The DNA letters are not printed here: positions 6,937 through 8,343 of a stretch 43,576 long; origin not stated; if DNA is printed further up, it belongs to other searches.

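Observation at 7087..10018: HAD-like / Ftr-like / PfkB-kinase triad embedded in the purine operon where GAR transformylase is missing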

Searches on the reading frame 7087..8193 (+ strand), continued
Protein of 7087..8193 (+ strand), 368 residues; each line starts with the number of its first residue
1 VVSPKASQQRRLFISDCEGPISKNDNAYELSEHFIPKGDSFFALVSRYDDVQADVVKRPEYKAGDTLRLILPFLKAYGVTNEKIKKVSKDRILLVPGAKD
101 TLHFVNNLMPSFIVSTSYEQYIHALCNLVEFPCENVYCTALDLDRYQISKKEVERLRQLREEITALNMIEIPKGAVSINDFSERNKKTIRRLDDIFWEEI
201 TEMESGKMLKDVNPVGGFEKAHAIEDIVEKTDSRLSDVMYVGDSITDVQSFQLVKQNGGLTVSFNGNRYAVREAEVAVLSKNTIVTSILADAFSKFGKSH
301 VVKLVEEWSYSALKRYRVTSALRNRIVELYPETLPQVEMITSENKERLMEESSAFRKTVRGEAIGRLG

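Call 80: fold_search(model_id=the predicted structure, library=pdb)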
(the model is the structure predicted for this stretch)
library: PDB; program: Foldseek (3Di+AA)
matches with E <= 10: 841; with E <= 0.001: 32
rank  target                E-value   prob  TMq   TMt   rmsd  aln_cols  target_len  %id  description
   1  1y8a                  1.9e-21  1.00  0.79  0.92   2.4       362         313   26  Structure of gene product AF1437 from Archaeoglobus fulgidus (released 2005-01-25)
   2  5is2                  2.4e-07  1.00  0.46  0.43   9.9       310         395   15  Crystal structure of Mycobacterium avium SerB2 at pH 6.6 (released 2016-04-27)
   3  5it0                  8.0e-07  1.00  0.46  0.43   9.8       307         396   15  Crystal structure of Mycobacterium avium SerB2 mutant D343N/D347N (released 2016-04-27)
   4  5jlp                  1.1e-06  1.00  0.45  0.42  10.4       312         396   14  Crystal structure of Mycobacterium avium SerB2 in complex with serine at ACT domain (released 2017-05-03)
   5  5jjb                  1.1e-06  1.00  0.46  0.43  10.0       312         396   15  Crystal structure of Mycobacterium avium SerB2 mutant D343G (released 2016-05-18)
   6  5it4                  1.3e-06  1.00  0.46  0.43   9.8       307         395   15  Crystal structure of Mycobacterium avium SerB2 mutant D343N (released 2016-04-27)
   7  3p96                  1.9e-06  1.00  0.45  0.42   9.9       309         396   15  Crystal structure of Phosphoserine phosphatase SerB from Mycobacterium avium, native form (released 2010-11-10)
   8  5t41                  2.0e-06  1.00  0.45  0.42   9.7       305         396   14  Crystal structure of Mycobacterium avium SerB2 mutant S275A/R279A at pH 6.6 with ethylene glycol bound at ACT- I domain (released 2016-11-16)
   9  3m1y_B                2.9e-06  1.00  0.45  0.76   9.1       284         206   10  Crystal Structure of a Phosphoserine phosphatase (SerB) from Helicobacter pylori (released 2010-03-23)
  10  3m1y_D                1.4e-05  1.00  0.44  0.74   9.1       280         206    9  Crystal Structure of a Phosphoserine phosphatase (SerB) from Helicobacter pylori (released 2010-03-23)
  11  7qpl                  1.9e-05  1.00  0.43  0.52   9.3       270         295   14  Crystal structure of phosphoserine phosphatase (SerB) from Brucella melitensis in complex with phosphate and magnesium (released 2023-01-18)
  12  3m1y_C                2.4e-05  1.00  0.44  0.75   8.8       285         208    9  Crystal Structure of a Phosphoserine phosphatase (SerB) from Helicobacter pylori (released 2010-03-23)
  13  1l7o_B                2.5e-05  1.00  0.44  0.74   8.8       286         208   13  CRYSTAL STRUCTURE OF PHOSPHOSERINE PHOSPHATASE IN APO FORM (released 2002-06-19)
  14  1l7o_A                2.5e-05  1.00  0.42  0.73   9.1       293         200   14  CRYSTAL STRUCTURE OF PHOSPHOSERINE PHOSPHATASE IN APO FORM (released 2002-06-19)
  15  9fq5                  3.1e-05  1.00  0.43  0.51   9.4       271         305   14  Crystal structure of phosphoserine phosphatase (SerB) from Brucella melitensis (released 2025-06-25)
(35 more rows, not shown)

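Call 81: search_protein_families(library=pfam, proteins=[L020:2526-3185:+, L020:1982-2464:+, L021:5661-6359:+, L021:4383-5519:+, L077:4207-6195:-, L077:2856-3779:+, L015:7331-7885:+, L015:9093-10127:+, L014:7063-7941:-, L007:7493-8011:+], max_evalue=0.01)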
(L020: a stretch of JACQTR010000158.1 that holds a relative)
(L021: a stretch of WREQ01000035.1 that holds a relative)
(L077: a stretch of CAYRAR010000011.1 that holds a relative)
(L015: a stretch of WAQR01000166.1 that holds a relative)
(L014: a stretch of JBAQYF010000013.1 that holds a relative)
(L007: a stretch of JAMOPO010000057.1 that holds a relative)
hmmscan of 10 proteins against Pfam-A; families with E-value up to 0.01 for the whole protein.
L020:2526-3185:+ (219 aa): 2 families
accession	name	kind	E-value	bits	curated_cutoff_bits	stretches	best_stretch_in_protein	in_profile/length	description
PF13263.12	PHP_C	-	1.6e-10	40.8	21.3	1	142-191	5-55/56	PHP-associated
PF02811.25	PHP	-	1.4e-06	29.2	26.4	1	5-49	1-46/164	PHP domain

L020:1982-2464:+ (160 aa): 2 families
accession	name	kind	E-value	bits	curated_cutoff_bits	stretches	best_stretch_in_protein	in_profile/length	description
PF13686.11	DrsE_2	-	1.9e-50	171.3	25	1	9-159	3-156/156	DsrE/DsrF/DrsH-like family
PF02635.20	DsrE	-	2.3e-12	47.5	22.7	2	99-155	55-111/116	DsrE/DsrF-like family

L021:5661-6359:+ (232 aa): 2 families
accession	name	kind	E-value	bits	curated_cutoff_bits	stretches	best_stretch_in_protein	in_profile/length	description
PF02811.25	PHP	-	2.8e-12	47.7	26.4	1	10-71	1-65/164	PHP domain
PF13263.12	PHP_C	-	2.9e-07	30.4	21.3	1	151-191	8-49/56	PHP-associated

L021:4383-5519:+ (378 aa): 2 families
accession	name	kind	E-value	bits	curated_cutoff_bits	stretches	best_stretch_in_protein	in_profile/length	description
PF00557.29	Peptidase_M24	-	2.5e-68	230.4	23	1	165-365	2-206/208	Metallopeptidase family M24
PF01321.24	Creatinase_N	-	1.9e-23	83.8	22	1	30-157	1-128/128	Creatinase/Prolidase N-terminal domain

L077:4207-6195:- (662 aa): 8 families
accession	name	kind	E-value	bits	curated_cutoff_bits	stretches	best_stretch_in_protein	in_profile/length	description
PF00270.35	DEAD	-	1.3e-29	103.5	26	1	47-194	2-165/167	DEAD/DEAH box helicase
PF04851.21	ResIII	-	9.3e-17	61.9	22.5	1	45-191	4-163/164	Type III restriction enzyme, res subunit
PF08148.17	DSHCT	-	2.3e-13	50.7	22.7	1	499-661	3-170/172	DSHCT (NUC185) domain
PF22527.2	DEXQc_Suv3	-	2.3e-10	40.7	27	1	65-175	19-119/154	DEXQ-box helicase domain of Suv3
PF13401.12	AAA_22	-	5.8e-06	27.1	27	1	62-176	8-107/130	AAA domain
PF20720.3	nSTAND3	-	4.4e-05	23.7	27.2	1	43-101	1-59/155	Novel STAND NTPase 3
PF13191.12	AAA_16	-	0.00023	22.1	32.6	1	51-161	14-144/167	AAA ATPase domain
PF01637.24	ATPase_2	-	0.0024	18.1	33.2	1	67-162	28-123/225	ATPase domain predominantly from Archaea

L077:2856-3779:+ (307 aa): 1 family
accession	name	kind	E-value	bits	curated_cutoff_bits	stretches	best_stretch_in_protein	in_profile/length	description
PF04055.27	Radical_SAM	-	4.1e-24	86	29.5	1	30-192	2-161/166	Radical SAM superfamily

L015:7331-7885:+ (184 aa): 1 family
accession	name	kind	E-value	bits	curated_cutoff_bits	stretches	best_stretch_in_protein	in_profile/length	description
PF02075.23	RuvC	-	2.4e-39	135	22.2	1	15-168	1-148/148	Crossover junction endodeoxyribonuclease RuvC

L015:9093-10127:+ (344 aa): 5 families
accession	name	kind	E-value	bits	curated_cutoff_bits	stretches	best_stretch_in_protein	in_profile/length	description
PF01728.25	FtsJ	-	6e-13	49.5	24.1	1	175-259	3-98/181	FtsJ-like methyltransferase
PF02926.22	THUMP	-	7.3e-13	49.2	20.6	1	94-150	24-83/84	THUMP domain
PF13489.12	Methyltransf_23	-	2.3e-05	24.6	27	1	177-293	5-122/164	Methyltransferase domain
PF08241.18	Methyltransf_11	-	0.0019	19.2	21.2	1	200-286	2-94/95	Methyltransferase domain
PF13649.12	Methyltransf_25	-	0.0044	18.1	27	0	198-283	1-97/97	Methyltransferase domain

L014:7063-7941:- (292 aa): 2 families
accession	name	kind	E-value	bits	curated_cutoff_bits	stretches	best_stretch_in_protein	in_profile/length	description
PF01478.23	Peptidase_A24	-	1.3e-10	42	26.5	1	11-106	2-89/104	Type IV leader peptidase family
PF06819.16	Arc_PepC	-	2.4e-07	31.3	23.4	1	184-232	6-56/110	Archaeal Peptidase A24 C-terminal Domain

L007:7493-8011:+ (172 aa): 0 families

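Call 93: search_protein_families(library=pfam, proteins=[L058:9261-9836:+, L033:1738-2313:+, L046:3229-4047:+, L054:3395-4234:+, L030:5221-6594:+, L030:7796-8794:+, L036:6823-7488:+, L070:9072-10046:+, L038:9339-10070:+, L043:1813-2151:+], max_evalue=0.01)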
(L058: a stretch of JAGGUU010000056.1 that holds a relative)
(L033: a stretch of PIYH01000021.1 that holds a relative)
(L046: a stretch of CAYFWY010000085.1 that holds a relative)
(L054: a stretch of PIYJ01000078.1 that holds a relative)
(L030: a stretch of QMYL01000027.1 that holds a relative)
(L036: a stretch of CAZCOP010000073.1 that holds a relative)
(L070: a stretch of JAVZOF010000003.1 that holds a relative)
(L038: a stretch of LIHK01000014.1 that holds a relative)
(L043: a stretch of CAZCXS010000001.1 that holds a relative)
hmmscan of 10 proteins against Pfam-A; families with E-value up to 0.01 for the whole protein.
L058:9261-9836:+ (191 aa): 1 family
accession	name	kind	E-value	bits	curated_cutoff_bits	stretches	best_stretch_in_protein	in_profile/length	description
PF07790.16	Pilin_N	-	0.00037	21.7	25.2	1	9-84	2-71/78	Archaeal Type IV pilin, N-terminal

L033:1738-2313:+ (191 aa): 1 family
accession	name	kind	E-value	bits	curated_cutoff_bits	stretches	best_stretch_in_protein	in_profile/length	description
PF07790.16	Pilin_N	-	0.00045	21.4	25.2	1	9-84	2-71/78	Archaeal Type IV pilin, N-terminal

L046:3229-4047:+ (272 aa): 1 family
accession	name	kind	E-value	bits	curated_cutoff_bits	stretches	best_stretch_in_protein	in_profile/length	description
PF01048.26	PNP_UDP_1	-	2.2e-49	168.4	25.1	1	15-252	1-232/233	Phosphorylase superfamily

L054:3395-4234:+ (279 aa): 1 family
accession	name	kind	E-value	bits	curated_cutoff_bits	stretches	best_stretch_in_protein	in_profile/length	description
PF06283.17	ThuA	-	2e-55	188.7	33.4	1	59-274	1-209/209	Trehalose utilisation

L030:5221-6594:+ (457 aa): 3 families
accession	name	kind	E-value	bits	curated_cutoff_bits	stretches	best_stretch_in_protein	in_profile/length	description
PF02056.22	Glyco_hydro_4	-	1.4e-50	171.9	23.2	1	5-187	1-180/183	Family 4 glycosyl hydrolase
PF11975.13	Glyco_hydro_4C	-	5.6e-43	147.8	24.1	1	199-429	2-210/211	Family 4 glycosyl hydrolase C-terminal domain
PF00056.29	Ldh_1_N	-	0.0033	17.9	27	0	5-85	2-77/141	lactate/malate dehydrogenase, NAD binding domain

L030:7796-8794:+ (332 aa): 3 families
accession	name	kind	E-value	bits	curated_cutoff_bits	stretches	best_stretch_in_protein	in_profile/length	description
PF06966.17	DUF1295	-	1.2e-06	28.7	20.4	1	143-277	99-234/235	Protein of unknown function (DUF1295)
PF04191.18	PEMT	-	0.001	19.9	25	1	175-269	15-104/105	Phospholipid methyltransferase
PF04140.19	ICMT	-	0.0032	18.3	24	1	195-228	31-64/95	Isoprenylcysteine carboxyl methyltransferase (ICMT) family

L036:6823-7488:+ (222 aa): 0 families

L070:9072-10046:+ (324 aa): 2 families
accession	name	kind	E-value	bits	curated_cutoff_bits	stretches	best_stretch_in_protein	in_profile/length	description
PF04616.20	Glyco_hydro_43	-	2.7e-05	24.1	32.2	0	61-170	9-114/288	Glycosyl hydrolases family 43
PF24793.1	GINT1_N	-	0.0049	16.4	27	0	186-295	116-234/304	Glucosamine inositolphosphorylceramide transferase 1, N-terminal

L038:9339-10070:+ (243 aa): 0 families

L043:1813-2151:+ (112 aa): 10 families
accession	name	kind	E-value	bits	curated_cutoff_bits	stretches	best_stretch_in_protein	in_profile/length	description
PF07883.17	Cupin_2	-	1.2e-17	63.8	27.2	1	40-106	4-69/70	Cupin domain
PF02311.25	AraC_binding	-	2.4e-07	31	21.1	1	44-97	13-65/135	AraC-like ligand binding domain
PF00190.28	Cupin_1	-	2.4e-07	30.9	22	1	34-106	33-112/151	Cupin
PF01050.24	MannoseP_isomer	-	4.3e-06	27.4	23.6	1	41-107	35-101/116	Mannose-6-phosphate isomerase C-terminal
PF05899.18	Cupin_3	-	6.8e-05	22.9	23.5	1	56-89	26-60/74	EutQ-like cupin domain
PF12973.13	Cupin_7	-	7e-05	23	27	1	35-104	34-98/105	ChrR Cupin-like domain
PF03171.26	2OG-FeII_Oxy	-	0.00044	21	23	1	36-102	5-70/101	2OG-Fe(II) oxygenase superfamily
PF21621.3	MPI_cupin_dom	-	0.00094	19.6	27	1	57-94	31-68/79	Mannose-6-phosphate isomerase, cupin domain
PF08007.18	JmjC_2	-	0.0055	16.7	22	0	76-100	89-112/127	JmjC domain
PF14667.12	Polysacc_synt_C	-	0.0076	16.8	28.7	0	27-104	11-96/111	Polysaccharide biosynthesis C-terminal domain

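Call 95: search_protein_families(library=ncbifam, proteins=[P0373, L044:7074-7994:+, P0552], max_evalue=1e-10)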
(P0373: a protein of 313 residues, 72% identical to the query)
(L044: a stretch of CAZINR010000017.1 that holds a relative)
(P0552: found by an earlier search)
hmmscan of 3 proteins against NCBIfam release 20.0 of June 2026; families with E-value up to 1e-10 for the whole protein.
P0373 (313 aa): 2 families
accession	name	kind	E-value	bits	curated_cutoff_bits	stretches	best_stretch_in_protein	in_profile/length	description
NF002554.0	PRK02114.1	subfamily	9.4e-100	333.8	297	1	23-312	7-296/297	formylmethanofuran--tetrahydromethanopterin N-formyltransferase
TIGR03119.1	one_C_fhcD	equivalog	3.9e-62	210.4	292.6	1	24-311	1-288/288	formylmethanofuran--tetrahydromethanopterin N-formyltransferase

L044:7074-7994:+ (306 aa): 2 families
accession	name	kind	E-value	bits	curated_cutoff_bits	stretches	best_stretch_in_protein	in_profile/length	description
NF002554.0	PRK02114.1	subfamily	1.4e-109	366.1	297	1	1-306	1-296/297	formylmethanofuran--tetrahydromethanopterin N-formyltransferase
TIGR03119.1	one_C_fhcD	equivalog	2.2e-82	276.8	292.6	1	8-305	1-288/288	formylmethanofuran--tetrahydromethanopterin N-formyltransferase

P0552 (300 aa): 2 families
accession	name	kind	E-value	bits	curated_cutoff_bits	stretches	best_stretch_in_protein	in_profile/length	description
NF002554.0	PRK02114.1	subfamily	1.1e-102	343.4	297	1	4-300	7-296/297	formylmethanofuran--tetrahydromethanopterin N-formyltransferase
TIGR03119.1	one_C_fhcD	equivalog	5.6e-71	239.4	292.6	1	5-299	1-288/288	formylmethanofuran--tetrahydromethanopterin N-formyltransferase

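Call 96: find_encoding_contigs(protein=P0384, flank=9000, max_places=1)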
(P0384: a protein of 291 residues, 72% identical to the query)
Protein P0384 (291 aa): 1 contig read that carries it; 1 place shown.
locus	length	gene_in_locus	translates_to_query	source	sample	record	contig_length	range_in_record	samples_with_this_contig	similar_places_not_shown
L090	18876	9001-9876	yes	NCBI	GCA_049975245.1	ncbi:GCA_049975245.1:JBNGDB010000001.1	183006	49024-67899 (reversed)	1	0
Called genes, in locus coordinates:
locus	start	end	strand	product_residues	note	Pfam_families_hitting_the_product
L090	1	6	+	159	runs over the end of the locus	PF09879:EhaF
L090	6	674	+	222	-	PF09878:EhaG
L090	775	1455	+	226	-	PF10125:NADHdeh_related, PF00361:Proton_antipo_M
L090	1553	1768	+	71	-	PF27656:Prd_NiFe_hyd_3_EhaI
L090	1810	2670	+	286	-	PF00146:NADHdh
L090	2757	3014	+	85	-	PF27339:Prd_NiFe_hyd_3_EhaK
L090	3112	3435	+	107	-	PF09877:EhaL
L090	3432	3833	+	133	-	PF09218:EhaM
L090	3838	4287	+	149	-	PF01058:Oxidored_q6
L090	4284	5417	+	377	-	PF00374:NiFeSe_Hases, PF00346:Complex1_49kDa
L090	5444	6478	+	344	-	PF13237:Fer4_10, PF12838:Fer4_7, PF14697:Fer4_21, PF12837:Fer4_6, PF13237:Fer4_10, PF00037:Fer4, PF12838:Fer4_7, PF13187:Fer4_9, +13 more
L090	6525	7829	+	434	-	PF25160:LdpA_Fe-S-bd, PF12838:Fer4_7, PF12838:Fer4_7, PF14697:Fer4_21, PF00037:Fer4, PF13237:Fer4_10, PF12838:Fer4_7, PF13237:Fer4_10, +32 more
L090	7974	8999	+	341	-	-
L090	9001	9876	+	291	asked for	PF01913:FTR, PF02741:FTR_C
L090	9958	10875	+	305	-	PF00294:PfkB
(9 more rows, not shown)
